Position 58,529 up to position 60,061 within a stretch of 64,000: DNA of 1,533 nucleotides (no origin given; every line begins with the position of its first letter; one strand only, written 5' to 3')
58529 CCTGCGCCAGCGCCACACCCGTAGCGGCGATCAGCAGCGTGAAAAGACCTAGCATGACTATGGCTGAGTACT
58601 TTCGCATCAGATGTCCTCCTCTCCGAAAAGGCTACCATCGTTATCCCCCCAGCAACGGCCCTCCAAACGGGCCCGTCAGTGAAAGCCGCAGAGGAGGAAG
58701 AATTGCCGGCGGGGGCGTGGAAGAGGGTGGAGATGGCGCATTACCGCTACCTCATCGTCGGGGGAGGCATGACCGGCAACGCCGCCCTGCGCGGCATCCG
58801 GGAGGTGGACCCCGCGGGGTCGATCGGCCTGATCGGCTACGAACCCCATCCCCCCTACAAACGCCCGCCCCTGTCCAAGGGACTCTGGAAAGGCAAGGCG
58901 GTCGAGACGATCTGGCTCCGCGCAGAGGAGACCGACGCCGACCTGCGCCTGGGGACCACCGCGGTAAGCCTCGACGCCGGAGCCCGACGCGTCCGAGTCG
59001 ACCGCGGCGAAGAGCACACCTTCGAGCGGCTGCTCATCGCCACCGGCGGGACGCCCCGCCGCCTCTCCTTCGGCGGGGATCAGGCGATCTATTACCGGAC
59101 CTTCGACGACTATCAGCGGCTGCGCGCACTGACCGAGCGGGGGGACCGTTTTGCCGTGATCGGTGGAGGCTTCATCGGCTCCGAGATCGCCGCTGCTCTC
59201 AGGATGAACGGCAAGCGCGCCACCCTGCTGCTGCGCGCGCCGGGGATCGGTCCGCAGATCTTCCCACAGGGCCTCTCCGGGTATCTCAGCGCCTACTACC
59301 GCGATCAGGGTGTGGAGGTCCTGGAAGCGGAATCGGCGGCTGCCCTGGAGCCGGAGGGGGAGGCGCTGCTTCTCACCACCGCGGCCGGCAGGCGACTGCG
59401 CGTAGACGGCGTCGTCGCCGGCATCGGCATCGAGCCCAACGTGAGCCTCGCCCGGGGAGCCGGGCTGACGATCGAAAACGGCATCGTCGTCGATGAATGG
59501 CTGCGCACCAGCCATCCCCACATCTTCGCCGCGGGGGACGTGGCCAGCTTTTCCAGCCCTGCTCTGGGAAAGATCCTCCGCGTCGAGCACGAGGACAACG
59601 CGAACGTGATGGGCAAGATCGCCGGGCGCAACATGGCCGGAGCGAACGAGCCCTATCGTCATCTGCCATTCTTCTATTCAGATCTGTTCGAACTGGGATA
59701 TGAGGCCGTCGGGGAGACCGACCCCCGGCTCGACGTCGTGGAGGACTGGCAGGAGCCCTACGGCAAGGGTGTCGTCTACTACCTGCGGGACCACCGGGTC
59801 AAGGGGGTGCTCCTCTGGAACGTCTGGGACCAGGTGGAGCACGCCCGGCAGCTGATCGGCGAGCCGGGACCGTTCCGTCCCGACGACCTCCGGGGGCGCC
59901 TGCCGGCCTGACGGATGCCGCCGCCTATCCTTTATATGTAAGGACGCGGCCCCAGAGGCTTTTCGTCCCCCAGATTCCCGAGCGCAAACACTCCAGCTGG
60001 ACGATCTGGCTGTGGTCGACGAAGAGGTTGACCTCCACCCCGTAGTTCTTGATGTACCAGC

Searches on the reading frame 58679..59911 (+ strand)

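Call 71: search_protein_families(library=pfam, proteins=[window:58679-59911:+], max_evalue=0.0001)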
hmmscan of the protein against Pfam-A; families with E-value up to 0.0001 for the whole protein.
window:58679-59911:+ (410 aa): 4 families
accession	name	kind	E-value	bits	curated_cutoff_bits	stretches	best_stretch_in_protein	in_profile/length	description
PF07992.20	Pyr_redox_2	-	7.7e-55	186.8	26.1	1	22-293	1-278/291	Pyridine nucleotide-disulphide oxidoreductase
PF14721.12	AIF_C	-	1.1e-19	71.7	25.9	2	358-394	93-129/130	Apoptosis-inducing factor, mitochondrion-associated, C-term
PF00070.33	Pyr_redox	-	1.1e-10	42.3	22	1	157-228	1-71/82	Pyridine nucleotide-disulphide oxidoreductase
PF13738.12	Pyr_redox_3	-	3.3e-06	27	30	1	105-286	116-305/305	Pyridine nucleotide-disulphide oxidoreductase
